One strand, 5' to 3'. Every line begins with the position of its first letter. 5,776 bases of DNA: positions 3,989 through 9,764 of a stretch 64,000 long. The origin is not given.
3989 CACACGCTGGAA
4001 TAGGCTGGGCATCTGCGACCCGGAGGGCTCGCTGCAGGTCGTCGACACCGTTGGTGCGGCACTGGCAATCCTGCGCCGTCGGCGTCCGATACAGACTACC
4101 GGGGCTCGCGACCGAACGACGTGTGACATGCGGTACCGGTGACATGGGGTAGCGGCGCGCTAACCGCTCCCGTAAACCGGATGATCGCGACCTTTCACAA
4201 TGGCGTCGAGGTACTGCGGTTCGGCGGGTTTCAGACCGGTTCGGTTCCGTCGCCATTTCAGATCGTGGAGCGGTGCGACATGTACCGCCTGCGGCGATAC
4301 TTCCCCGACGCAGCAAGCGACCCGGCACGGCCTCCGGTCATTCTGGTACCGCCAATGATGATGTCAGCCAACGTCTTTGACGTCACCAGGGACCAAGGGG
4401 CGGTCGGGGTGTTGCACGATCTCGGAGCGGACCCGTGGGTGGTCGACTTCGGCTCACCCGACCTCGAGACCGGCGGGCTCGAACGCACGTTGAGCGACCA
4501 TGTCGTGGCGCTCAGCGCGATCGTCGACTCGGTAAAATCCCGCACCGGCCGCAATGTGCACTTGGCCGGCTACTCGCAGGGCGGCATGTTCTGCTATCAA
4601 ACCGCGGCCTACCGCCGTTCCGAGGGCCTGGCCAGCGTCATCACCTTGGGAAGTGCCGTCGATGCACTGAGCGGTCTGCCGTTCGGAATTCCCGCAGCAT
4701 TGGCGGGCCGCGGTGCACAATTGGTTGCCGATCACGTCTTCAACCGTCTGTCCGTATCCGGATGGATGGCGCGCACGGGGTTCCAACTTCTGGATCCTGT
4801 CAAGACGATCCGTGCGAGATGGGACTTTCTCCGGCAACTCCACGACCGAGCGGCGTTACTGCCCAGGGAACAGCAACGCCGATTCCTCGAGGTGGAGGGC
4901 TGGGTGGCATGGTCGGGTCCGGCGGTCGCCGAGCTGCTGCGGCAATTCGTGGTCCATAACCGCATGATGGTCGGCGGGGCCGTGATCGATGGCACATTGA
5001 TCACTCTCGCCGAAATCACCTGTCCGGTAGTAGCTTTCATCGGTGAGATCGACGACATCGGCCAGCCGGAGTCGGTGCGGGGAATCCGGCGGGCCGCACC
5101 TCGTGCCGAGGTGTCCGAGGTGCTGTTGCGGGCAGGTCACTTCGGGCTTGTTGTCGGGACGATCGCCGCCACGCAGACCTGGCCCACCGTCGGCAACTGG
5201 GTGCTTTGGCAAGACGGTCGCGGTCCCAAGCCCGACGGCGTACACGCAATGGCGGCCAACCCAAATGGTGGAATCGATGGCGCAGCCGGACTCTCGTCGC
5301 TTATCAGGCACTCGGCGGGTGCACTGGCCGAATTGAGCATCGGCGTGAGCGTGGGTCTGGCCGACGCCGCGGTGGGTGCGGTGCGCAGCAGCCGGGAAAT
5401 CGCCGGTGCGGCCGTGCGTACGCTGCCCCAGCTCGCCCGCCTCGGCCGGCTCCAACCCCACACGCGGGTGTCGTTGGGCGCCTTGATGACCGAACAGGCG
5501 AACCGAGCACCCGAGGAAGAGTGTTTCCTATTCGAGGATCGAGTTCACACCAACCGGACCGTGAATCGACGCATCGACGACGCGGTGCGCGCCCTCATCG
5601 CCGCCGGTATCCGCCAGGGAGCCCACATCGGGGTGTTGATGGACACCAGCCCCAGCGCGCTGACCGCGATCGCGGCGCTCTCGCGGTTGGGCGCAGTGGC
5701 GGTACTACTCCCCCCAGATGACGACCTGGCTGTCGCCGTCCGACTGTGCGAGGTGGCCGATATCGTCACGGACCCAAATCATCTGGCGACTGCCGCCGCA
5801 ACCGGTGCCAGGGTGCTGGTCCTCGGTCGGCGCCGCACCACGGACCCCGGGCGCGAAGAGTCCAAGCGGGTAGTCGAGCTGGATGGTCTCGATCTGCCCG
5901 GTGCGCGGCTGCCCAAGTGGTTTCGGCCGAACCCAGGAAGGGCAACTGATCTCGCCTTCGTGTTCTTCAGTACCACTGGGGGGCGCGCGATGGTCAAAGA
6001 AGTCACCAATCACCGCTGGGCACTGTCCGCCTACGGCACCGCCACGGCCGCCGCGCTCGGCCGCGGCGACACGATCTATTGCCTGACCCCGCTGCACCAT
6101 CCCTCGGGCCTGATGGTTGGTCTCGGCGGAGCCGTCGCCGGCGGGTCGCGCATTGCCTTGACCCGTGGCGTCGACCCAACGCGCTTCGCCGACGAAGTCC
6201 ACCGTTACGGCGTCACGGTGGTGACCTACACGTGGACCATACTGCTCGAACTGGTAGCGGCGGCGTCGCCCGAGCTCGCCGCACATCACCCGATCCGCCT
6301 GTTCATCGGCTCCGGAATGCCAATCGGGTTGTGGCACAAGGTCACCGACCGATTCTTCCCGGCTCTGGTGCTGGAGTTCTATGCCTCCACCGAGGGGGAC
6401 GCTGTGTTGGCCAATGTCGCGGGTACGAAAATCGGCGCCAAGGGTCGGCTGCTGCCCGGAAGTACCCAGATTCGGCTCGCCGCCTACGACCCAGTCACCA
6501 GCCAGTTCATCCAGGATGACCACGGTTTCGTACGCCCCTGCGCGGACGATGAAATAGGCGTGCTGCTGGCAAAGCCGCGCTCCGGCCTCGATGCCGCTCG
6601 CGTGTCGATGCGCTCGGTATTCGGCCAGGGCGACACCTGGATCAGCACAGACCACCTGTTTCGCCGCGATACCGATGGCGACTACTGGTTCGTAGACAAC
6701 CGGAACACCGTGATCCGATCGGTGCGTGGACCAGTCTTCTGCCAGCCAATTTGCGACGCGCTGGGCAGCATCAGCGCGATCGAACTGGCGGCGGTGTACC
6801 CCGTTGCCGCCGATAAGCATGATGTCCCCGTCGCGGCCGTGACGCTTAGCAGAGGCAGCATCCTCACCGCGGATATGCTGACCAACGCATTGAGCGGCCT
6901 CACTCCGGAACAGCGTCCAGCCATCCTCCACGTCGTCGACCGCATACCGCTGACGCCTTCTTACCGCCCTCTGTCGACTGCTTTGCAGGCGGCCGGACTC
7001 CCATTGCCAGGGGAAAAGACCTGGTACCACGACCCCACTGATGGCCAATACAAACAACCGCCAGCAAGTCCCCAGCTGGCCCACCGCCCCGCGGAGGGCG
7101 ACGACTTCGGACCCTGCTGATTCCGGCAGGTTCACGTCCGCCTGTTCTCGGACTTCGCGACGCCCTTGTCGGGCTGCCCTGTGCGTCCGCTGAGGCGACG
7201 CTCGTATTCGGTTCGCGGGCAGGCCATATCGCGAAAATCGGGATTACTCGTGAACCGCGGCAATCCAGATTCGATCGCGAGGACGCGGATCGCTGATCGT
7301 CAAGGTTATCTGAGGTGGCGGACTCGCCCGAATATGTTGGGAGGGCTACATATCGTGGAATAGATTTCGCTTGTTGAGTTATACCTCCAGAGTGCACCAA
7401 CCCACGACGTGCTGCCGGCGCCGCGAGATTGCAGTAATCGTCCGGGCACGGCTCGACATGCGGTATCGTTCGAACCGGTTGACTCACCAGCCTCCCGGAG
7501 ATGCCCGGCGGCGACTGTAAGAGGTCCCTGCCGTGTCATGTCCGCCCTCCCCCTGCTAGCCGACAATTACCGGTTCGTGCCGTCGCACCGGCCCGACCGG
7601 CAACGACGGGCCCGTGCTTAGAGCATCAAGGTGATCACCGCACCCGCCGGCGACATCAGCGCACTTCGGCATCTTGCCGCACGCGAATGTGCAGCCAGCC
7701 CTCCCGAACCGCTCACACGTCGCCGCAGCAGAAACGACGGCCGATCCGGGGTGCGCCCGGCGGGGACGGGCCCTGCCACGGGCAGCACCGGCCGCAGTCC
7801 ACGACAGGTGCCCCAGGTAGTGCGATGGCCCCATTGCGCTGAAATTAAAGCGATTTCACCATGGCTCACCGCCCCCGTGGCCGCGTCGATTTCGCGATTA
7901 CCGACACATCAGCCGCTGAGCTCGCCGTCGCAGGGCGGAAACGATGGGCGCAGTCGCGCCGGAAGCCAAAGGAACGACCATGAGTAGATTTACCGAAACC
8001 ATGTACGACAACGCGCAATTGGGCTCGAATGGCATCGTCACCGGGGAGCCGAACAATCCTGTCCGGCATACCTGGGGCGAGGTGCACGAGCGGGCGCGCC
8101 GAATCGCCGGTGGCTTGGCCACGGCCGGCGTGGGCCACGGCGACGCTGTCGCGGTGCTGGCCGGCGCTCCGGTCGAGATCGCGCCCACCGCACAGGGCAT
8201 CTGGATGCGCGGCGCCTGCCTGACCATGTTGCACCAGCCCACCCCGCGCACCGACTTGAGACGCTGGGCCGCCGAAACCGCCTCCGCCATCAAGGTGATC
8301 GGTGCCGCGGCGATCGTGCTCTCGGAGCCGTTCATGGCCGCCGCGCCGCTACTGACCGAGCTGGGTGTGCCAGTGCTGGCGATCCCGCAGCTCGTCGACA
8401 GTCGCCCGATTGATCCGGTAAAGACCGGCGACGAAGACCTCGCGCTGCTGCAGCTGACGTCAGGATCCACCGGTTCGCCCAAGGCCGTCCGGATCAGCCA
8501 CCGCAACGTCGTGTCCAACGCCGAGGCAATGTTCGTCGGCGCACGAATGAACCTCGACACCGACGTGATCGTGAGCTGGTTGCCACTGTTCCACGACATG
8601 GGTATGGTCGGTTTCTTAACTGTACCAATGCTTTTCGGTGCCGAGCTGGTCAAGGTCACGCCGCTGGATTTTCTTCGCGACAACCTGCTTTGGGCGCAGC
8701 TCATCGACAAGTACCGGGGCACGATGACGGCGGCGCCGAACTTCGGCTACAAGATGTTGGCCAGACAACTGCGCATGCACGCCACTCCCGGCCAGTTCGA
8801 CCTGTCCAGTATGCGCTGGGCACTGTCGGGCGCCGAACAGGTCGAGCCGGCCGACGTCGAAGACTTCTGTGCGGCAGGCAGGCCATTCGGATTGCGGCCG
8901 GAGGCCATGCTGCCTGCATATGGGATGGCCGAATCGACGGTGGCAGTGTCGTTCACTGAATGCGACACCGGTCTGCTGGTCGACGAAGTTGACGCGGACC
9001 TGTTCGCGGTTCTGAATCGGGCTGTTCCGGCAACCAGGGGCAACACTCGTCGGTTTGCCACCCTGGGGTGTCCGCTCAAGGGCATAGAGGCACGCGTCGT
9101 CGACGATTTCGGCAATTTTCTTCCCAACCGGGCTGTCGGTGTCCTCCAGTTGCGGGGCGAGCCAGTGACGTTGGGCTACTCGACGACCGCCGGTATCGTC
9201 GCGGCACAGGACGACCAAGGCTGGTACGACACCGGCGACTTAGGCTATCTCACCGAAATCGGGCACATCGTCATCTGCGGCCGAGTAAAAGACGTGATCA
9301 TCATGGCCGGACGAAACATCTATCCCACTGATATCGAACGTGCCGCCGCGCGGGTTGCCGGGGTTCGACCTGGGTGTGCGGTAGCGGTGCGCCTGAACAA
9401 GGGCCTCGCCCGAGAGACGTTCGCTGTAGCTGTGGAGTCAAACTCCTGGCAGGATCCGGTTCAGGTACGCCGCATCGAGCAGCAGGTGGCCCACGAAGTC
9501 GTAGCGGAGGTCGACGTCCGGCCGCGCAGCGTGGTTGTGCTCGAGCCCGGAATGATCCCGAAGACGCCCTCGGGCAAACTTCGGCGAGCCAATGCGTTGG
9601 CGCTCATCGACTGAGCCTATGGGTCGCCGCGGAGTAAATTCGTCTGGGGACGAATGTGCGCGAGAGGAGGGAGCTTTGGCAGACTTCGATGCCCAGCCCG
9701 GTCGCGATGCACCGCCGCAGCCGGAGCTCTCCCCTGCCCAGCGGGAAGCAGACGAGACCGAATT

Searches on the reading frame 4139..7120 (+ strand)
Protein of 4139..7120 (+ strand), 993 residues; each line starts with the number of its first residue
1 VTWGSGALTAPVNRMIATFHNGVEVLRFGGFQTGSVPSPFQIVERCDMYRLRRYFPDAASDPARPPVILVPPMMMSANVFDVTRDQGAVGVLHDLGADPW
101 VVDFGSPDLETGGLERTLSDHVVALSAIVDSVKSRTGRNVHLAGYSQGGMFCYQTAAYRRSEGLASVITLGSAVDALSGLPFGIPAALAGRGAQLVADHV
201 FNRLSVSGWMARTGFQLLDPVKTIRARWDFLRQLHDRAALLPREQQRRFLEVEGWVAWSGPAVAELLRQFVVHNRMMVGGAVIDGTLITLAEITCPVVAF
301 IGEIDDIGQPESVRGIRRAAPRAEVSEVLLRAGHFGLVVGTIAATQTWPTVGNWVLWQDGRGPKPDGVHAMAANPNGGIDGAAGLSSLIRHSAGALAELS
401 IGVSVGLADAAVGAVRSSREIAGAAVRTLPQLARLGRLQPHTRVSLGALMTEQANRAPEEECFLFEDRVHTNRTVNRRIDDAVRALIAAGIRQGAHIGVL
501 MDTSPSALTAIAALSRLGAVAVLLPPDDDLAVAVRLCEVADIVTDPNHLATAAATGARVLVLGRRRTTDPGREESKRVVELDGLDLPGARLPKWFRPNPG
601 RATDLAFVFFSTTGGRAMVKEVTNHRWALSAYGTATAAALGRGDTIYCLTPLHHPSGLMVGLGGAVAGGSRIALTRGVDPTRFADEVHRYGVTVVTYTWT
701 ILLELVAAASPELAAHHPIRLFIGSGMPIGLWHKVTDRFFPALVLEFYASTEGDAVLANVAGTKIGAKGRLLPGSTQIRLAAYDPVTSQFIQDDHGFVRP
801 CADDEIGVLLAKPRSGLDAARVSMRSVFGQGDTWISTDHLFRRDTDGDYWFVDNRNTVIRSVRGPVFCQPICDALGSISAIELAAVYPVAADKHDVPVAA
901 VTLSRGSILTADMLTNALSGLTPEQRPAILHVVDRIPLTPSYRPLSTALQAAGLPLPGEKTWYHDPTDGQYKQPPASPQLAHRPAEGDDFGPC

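Call 9: search_protein_families(library=pfam, proteins=[window:4139-7120:+], max_evalue=0.00001)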
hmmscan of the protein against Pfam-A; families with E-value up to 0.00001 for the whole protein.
window:4139-7120:+ (993 aa): 1 family
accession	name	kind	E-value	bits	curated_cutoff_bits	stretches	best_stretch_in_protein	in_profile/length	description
PF00501.34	AMP-binding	-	2.4e-29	102.8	29.9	1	451-781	2-356/384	AMP-binding enzyme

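Call 36: search_protein_families(library=ncbifam, proteins=[window:4139-7120:+], max_evalue=1e-10)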
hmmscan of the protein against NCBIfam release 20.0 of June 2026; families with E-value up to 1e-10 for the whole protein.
window:4139-7120:+ (993 aa): 18 families
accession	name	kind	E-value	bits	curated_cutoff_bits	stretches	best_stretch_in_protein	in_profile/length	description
NF005898.0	PRK07868.1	equivalog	0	1507.4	925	1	6-973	6-976/994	acyl-CoA synthetase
NF006134.1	PRK08279.1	equivalog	1.9e-58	198.4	625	1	419-972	19-588/605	long-chain-acyl-CoA synthetase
NF038342.1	FACL_FadD6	exception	5.2e-40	137.4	975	1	439-949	35-544/584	long-chain-acyl-CoA synthetase FadD6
NF004808.0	PRK06155.1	equivalog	5.5e-27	94.2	722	1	440-965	17-531/542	ATP-dependent acyl-CoA ligase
TIGR01836.1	PHA_synth_III_C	subfamily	6.5e-26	91.1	365.3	1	32-355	33-347/350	class III poly(R)-hydroxyalkanoic acid synthase subunit PhaC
NF009927.1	PRK13388.1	exception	1.8e-21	76.2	800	1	466-972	22-521/523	fatty-acid--CoA ligase FadD1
NF004837.0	PRK06187.1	subfamily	3.9e-21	74.9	476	1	443-941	7-510/531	long-chain-fatty-acid--CoA ligase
NF052587.1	SterCoASynCasI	equivalog_domain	1.1e-19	70.3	900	1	480-951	36-506/550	steroid-22-oyl-CoA synthetase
NF005897.1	PRK07867.1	exception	1.2e-19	70.4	850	1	603-954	144-486/496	long-chain-fatty-acid--CoA ligase FadD17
NF002966.0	PRK03640.1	equivalog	3.8e-17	62.1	556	0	612-942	151-469/483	o-succinylbenzoate--CoA ligase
NF004511.1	PRK05852.1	equivalog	2.3e-14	53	650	1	448-939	3-490/505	FadD7 family fatty acid--CoA ligase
NF005857.1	PRK07786.1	exception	3.7e-13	48.8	733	0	833-950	391-509/513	fatty-acid--CoA ligase FadD5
NF006182.0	PRK08316.1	subfamily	4.6e-13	48.5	663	1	441-943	8-507/523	fatty acyl-CoA synthetase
NF004814.0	PRK06164.1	equivalog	9.2e-13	47.6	677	0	443-522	9-88/540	acyl-CoA synthetase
NF005714.0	PRK07529.1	subfamily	7.3e-12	44.4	632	1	523-950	140-573/640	acyl-CoA synthetase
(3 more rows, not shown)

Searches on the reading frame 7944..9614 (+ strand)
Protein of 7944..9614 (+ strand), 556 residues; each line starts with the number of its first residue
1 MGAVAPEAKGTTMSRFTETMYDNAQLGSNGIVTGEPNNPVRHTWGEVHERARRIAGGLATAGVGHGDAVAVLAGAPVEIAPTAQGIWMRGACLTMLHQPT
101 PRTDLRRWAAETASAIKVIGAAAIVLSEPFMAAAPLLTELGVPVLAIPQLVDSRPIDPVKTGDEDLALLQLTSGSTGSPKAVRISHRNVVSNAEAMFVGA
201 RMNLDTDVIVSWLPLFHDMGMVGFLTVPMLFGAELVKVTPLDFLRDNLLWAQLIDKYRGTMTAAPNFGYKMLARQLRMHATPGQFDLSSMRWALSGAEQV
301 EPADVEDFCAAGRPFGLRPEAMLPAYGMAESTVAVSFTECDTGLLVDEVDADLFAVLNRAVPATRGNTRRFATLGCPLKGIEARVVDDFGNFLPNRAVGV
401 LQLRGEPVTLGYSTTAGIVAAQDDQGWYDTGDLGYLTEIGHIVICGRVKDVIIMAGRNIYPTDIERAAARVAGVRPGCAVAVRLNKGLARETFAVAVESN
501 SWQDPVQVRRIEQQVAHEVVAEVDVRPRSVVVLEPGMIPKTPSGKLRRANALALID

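Call 9: search_protein_families(library=pfam, proteins=[window:7944-9614:+], max_evalue=0.00001)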
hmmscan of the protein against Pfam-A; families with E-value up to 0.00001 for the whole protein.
window:7944-9614:+ (556 aa): 2 families
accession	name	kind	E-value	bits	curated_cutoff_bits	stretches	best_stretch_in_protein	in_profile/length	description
PF00501.34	AMP-binding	-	6.1e-56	190.3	29.9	1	39-412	19-383/384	AMP-binding enzyme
PF14535.12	AMP-binding_C_2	-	9.1e-06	26.3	25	0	456-548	1-91/96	AMP-binding enzyme C-terminal domain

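Call 36: search_protein_families(library=ncbifam, proteins=[window:7944-9614:+], max_evalue=1e-10)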
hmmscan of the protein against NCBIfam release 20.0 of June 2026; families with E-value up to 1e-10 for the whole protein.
window:7944-9614:+ (556 aa): 86 families (the best 25 are shown)
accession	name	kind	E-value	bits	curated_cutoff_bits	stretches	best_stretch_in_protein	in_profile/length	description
NF005850.0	PRK07768.1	subfamily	5.6e-267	886.3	572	1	13-555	1-543/545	long-chain-fatty-acid--CoA ligase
NF004510.0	PRK05851.1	equivalog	1.1e-102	343.9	621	1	35-550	25-515/525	long-chain-fatty acid--ACP ligase MbtM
NF006624.1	PRK09192.1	subfamily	1.7e-90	304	600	1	43-552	46-557/567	fatty acyl-AMP ligase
NF004282.0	PRK05691.1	subfamily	2.5e-68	229.6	4090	1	159-550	161-553/4334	non-ribosomal peptide synthase/polyketide synthase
NF004509.1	PRK05850.1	subfamily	5.4e-65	219.8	775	1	43-552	39-565/578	fatty-acid--AMP ligase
NF009124.0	PRK12476.1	subfamily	3.8e-58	197.1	922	2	39-414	66-445/612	fatty acyl-AMP ligase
NF038339.3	FAAL_FadD32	equivalog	4.8e-55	186.8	975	1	43-553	54-607/625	long-chain-fatty-acid--AMP ligase FadD32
NF040633.1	FadD32_Coryne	exception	2.3e-54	184.7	875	1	164-549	201-606/614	FadD32-like long-chain-fatty-acid--AMP ligase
NF004837.0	PRK06187.1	subfamily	1.3e-52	178.8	476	1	159-548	165-515/531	long-chain-fatty-acid--CoA ligase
NF038337.1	FAAL_FadD21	exception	1e-51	176.2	1100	1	43-551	40-565/579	fatty-acid--AMP ligase FAAL21/FadD21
NF038338.1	FAAL_FadD28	exception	3.5e-46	157.7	1100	1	165-551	164-566/580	fatty-acid--AMP ligase FAAL28/FadD28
NF004114.0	PRK05605.1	equivalog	4.8e-42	144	766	2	366-550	385-564/575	long-chain-fatty-acid--CoA ligase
TIGR01733.1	AA-adenyl-dom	subfamily_domain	9.8e-41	139.9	317.4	1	43-475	1-405/409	amino acid adenylation domain-containing protein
NF005702.0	PRK07514.1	subfamily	6e-39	133.7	558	1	37-546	25-491/506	malonyl-CoA synthase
NF009233.0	PRK12583.1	subfamily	1e-36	126.5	832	2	368-470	369-472/558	fatty acid CoA ligase family protein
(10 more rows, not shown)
